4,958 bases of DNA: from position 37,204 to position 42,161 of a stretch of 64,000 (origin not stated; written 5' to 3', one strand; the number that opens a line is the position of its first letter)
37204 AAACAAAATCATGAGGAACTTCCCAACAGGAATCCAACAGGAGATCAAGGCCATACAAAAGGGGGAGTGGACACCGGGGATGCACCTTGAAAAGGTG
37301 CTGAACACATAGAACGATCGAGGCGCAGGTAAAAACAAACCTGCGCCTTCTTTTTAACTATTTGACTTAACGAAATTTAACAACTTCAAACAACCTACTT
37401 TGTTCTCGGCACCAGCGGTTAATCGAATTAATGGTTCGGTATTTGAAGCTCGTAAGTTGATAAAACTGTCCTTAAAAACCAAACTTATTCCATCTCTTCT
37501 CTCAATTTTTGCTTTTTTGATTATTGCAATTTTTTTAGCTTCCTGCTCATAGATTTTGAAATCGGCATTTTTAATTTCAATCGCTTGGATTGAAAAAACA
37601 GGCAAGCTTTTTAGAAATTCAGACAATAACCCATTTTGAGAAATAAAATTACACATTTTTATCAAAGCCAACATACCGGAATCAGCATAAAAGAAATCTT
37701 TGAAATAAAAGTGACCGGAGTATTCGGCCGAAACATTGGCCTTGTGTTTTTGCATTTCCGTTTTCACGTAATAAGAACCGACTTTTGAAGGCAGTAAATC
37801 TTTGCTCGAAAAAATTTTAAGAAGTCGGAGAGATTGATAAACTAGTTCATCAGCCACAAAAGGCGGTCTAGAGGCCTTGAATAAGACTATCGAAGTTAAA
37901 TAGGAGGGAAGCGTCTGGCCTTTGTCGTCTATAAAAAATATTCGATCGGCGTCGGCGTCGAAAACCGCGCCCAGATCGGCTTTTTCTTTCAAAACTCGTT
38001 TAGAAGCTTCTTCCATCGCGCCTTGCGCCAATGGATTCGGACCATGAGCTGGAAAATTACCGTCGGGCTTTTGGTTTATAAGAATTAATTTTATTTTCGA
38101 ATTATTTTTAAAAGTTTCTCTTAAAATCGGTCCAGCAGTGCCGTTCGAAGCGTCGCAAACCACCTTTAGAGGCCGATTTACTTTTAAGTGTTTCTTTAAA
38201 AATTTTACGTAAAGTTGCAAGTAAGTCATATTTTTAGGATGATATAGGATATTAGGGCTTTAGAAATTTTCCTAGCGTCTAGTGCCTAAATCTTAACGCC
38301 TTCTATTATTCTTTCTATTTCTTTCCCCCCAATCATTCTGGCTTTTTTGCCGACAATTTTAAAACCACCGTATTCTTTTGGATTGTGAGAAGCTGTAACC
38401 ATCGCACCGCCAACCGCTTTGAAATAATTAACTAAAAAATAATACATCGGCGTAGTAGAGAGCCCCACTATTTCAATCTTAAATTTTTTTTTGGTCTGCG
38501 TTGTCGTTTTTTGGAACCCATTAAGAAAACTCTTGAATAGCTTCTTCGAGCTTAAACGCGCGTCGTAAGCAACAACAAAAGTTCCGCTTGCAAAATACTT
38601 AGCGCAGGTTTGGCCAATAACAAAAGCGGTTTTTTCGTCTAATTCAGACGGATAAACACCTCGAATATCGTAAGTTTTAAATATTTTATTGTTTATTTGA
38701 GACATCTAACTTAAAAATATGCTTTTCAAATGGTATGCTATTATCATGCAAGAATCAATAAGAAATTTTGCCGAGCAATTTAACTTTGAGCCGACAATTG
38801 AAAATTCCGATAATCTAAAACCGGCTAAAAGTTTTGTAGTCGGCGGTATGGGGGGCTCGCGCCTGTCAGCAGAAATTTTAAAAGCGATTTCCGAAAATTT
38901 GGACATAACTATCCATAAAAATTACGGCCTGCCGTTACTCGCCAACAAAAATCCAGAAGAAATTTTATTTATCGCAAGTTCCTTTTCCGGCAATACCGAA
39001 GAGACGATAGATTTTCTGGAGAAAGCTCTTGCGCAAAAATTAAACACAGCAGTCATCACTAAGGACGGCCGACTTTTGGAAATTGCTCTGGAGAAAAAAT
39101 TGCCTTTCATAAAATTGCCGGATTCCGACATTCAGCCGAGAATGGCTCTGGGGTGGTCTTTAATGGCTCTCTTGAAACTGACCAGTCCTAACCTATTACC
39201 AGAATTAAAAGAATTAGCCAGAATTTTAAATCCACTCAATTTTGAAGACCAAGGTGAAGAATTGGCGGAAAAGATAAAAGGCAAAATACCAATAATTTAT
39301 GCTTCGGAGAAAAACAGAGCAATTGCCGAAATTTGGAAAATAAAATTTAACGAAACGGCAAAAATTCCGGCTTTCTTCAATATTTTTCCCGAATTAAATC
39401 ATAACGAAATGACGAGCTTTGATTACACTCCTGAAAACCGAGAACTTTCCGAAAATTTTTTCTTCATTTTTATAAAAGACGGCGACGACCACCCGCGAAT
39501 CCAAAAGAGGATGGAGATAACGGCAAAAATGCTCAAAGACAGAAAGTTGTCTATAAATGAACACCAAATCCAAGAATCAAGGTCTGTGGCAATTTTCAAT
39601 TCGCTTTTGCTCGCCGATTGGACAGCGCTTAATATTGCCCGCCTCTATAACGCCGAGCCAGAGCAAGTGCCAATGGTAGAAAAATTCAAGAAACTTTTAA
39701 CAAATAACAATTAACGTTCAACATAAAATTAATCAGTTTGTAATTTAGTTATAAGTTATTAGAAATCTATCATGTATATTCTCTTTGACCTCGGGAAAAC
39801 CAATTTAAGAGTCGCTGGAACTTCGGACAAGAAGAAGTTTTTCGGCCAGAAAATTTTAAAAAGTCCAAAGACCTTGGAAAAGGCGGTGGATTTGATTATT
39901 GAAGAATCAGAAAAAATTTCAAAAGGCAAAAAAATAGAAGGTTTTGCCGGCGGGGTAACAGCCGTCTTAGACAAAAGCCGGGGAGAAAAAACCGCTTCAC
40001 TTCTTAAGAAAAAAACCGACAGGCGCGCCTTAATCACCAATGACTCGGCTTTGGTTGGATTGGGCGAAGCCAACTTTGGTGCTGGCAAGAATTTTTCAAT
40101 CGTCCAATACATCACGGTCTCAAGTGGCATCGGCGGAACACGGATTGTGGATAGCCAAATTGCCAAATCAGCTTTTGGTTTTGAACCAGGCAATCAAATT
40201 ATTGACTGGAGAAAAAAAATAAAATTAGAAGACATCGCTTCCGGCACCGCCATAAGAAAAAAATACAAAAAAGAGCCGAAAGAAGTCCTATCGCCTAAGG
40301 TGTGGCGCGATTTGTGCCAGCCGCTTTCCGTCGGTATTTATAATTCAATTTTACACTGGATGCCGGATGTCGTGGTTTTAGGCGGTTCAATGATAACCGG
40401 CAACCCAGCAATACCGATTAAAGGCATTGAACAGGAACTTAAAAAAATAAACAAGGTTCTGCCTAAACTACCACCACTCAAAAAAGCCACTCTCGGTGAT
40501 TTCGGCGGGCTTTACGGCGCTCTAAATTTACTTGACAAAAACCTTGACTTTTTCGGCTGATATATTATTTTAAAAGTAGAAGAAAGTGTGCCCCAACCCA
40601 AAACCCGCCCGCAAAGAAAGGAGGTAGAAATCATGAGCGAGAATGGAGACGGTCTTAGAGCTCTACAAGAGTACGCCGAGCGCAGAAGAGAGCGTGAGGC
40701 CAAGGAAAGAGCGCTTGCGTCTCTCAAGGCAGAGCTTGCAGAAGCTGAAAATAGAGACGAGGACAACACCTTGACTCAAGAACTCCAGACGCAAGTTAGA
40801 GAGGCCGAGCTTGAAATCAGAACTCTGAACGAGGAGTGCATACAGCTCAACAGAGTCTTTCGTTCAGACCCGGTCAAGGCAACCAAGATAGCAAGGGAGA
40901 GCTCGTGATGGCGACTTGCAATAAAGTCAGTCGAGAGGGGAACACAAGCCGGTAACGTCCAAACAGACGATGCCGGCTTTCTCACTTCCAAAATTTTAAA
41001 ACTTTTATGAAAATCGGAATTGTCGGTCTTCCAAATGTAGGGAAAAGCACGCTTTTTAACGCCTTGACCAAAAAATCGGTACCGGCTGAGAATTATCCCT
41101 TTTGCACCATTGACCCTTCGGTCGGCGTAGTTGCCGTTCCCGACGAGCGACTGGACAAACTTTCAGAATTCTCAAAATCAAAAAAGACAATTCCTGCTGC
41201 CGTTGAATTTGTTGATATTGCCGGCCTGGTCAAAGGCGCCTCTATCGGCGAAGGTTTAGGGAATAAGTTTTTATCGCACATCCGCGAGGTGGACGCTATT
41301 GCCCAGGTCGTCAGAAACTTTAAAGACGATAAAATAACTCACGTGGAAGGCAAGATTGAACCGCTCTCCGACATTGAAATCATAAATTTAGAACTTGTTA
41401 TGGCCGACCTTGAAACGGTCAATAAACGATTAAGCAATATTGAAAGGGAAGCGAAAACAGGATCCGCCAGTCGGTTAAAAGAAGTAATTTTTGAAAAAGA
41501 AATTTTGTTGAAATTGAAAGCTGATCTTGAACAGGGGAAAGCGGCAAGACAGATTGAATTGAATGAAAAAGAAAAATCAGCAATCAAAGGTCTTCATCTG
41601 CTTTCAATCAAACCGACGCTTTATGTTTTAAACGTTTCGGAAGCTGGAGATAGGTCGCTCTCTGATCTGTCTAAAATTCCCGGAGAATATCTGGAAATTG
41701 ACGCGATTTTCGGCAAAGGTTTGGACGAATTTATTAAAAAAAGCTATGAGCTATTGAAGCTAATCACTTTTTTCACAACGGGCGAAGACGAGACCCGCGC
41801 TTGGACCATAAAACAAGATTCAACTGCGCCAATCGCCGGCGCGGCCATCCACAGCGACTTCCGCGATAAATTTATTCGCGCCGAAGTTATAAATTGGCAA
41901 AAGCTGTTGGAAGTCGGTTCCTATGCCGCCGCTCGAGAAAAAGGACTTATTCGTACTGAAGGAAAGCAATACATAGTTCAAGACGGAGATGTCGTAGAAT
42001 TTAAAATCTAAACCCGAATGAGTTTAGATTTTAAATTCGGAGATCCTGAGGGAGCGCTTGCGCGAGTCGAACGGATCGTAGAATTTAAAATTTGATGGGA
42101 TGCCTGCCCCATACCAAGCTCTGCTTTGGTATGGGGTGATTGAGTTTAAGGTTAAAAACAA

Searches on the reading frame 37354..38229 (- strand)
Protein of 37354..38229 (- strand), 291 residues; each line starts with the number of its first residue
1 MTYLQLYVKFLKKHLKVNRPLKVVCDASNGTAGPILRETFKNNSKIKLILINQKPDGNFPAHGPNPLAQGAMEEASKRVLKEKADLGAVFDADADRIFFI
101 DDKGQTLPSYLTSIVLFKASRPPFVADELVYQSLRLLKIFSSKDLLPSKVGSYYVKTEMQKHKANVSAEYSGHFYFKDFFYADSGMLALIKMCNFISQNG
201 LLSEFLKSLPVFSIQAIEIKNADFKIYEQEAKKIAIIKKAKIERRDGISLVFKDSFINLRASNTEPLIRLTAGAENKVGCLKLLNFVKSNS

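Call 23: search_protein_families(library=pfam, proteins=[window:37354-38229:-], max_evalue=0.00001)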
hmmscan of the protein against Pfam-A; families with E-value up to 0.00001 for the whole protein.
window:37354-38229:- (291 aa): 3 families
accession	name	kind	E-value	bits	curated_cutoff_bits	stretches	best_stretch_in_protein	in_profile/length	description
PF02879.22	PGM_PMM_II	-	1.9e-22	80.2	29.3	1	3-104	3-103/103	Phosphoglucomutase/phosphomannomutase, alpha/beta/alpha domain II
PF02880.22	PGM_PMM_III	-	1.6e-12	48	20.7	1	145-209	46-111/115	Phosphoglucomutase/phosphomannomutase, alpha/beta/alpha domain III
PF00408.26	PGM_PMM_IV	-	6.1e-06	26.7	23.1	0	231-277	9-55/68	Phosphoglucomutase/phosphomannomutase, C-terminal domain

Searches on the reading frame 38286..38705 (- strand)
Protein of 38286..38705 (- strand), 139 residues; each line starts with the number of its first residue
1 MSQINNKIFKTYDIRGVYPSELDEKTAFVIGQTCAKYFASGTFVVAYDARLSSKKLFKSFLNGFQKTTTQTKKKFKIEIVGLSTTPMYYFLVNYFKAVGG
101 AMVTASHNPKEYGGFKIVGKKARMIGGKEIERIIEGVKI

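Call 23: search_protein_families(library=pfam, proteins=[window:38286-38705:-], max_evalue=0.00001)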
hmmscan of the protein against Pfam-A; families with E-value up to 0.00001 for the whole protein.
window:38286-38705:- (139 aa): 1 family
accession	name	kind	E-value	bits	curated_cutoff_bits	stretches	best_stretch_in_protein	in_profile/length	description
PF02878.22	PGM_PMM_I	-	2.3e-29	102.3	22.5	1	7-136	2-130/138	Phosphoglucomutase/phosphomannomutase, alpha/beta/alpha domain I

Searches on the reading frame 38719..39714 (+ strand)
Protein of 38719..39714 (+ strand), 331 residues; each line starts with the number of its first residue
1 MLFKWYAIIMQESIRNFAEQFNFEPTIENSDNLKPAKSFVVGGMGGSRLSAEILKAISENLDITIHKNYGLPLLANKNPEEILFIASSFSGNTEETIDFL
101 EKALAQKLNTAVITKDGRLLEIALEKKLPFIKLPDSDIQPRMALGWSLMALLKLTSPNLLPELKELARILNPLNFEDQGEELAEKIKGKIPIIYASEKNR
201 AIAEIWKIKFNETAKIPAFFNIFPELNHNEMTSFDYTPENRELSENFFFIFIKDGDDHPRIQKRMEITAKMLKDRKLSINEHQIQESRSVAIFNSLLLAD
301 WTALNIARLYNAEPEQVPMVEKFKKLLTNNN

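Call 23: search_protein_families(library=pfam, proteins=[window:38719-39714:+], max_evalue=0.00001)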
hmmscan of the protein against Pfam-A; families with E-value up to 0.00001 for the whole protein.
window:38719-39714:+ (331 aa): 1 family
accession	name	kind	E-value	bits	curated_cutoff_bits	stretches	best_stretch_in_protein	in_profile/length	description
PF10432.14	bact-PGI_C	-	3.4e-38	131.4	24.5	1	176-326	2-150/151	Bacterial phospho-glucose isomerase C-terminal SIS domain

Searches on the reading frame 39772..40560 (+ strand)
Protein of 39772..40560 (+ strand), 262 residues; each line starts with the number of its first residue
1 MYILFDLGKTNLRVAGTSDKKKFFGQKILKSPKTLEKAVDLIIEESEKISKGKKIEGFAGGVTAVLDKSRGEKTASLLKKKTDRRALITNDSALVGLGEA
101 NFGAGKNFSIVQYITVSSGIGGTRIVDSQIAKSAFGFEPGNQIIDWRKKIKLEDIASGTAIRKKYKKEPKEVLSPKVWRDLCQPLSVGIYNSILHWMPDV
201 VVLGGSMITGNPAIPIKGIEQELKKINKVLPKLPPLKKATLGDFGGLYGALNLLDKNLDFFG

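Call 23: search_protein_families(library=pfam, proteins=[window:39772-40560:+], max_evalue=0.00001)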
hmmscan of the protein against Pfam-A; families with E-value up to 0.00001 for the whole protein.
window:39772-40560:+ (262 aa): 1 family
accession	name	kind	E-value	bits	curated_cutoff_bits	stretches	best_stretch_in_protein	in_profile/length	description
PF00480.26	ROK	-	1.3e-14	54.9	22.9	1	75-255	89-292/294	ROK family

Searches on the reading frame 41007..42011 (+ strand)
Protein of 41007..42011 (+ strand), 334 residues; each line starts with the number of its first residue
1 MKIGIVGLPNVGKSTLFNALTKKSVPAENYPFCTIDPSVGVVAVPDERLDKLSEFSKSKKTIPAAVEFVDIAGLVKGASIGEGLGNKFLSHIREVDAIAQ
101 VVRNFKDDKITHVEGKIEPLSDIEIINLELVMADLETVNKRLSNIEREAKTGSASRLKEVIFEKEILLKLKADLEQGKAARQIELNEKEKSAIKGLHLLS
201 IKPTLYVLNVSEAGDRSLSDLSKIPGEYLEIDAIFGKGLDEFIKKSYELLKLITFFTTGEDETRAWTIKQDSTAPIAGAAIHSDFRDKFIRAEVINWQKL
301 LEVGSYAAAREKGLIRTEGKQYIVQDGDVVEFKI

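Call 23: search_protein_families(library=pfam, proteins=[window:41007-42011:+], max_evalue=0.00001)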
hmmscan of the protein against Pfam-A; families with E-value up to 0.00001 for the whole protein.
window:41007-42011:+ (334 aa): 3 families
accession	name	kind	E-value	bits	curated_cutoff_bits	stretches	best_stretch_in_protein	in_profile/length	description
PF06071.19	YchF-GTPase_C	-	8.5e-34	116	27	1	252-334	1-83/84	Protein of unknown function (DUF933)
PF01926.29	MMR_HSR1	-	1.8e-22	80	21.9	1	2-120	1-99/113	50S ribosome-binding GTPase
PF02421.24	FeoB_N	-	6.3e-08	32.7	27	1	2-46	2-46/156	Ferrous iron transport protein B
